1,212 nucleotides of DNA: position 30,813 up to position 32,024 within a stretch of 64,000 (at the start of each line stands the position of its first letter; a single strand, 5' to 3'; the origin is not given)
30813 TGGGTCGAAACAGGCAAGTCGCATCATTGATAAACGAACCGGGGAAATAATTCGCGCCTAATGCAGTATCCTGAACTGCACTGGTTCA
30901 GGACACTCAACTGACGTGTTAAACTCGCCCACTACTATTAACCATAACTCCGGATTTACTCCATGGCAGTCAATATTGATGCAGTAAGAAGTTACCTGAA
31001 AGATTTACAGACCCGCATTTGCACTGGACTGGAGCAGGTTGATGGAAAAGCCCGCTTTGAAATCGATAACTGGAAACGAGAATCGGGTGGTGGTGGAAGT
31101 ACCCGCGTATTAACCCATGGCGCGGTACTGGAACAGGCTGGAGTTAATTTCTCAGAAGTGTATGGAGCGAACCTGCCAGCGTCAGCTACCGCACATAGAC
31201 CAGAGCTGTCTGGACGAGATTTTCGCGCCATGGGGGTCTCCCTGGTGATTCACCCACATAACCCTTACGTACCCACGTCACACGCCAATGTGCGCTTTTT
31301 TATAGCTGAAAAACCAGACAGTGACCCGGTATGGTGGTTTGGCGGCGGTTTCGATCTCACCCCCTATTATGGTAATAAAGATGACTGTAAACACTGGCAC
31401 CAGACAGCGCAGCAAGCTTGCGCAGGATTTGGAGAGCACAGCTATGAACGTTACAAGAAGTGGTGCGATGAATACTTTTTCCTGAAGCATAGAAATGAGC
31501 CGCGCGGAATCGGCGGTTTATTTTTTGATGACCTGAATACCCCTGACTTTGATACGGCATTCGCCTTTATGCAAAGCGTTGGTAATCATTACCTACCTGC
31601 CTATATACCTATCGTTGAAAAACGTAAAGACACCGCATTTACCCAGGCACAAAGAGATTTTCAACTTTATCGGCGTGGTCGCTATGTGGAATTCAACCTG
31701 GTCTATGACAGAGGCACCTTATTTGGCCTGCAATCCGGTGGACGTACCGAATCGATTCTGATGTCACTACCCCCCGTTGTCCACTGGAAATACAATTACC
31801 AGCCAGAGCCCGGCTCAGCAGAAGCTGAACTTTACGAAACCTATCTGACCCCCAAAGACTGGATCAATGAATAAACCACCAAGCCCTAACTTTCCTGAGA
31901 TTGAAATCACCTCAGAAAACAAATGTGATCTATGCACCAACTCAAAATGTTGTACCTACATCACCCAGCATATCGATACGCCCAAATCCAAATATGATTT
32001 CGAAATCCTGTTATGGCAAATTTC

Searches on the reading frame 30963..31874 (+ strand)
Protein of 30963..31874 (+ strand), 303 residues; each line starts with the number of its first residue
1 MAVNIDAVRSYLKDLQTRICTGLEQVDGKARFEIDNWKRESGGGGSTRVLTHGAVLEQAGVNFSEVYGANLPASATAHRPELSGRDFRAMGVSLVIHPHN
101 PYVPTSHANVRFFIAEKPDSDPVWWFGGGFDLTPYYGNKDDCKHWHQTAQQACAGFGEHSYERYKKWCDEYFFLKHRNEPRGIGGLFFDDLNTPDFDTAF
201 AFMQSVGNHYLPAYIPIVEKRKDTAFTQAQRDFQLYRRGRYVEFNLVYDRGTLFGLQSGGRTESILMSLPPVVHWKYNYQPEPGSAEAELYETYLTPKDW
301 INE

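Call 43: search_protein_families(library=pfam, proteins=[window:30963-31874:+], max_evalue=0.00001)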
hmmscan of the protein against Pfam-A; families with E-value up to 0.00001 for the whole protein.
window:30963-31874:+ (303 aa): 1 family
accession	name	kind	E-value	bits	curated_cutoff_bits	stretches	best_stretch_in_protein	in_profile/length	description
PF01218.23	Coprogen_oxidas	-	8.4e-137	455.1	31.8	1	8-300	2-295/295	Coproporphyrinogen III oxidase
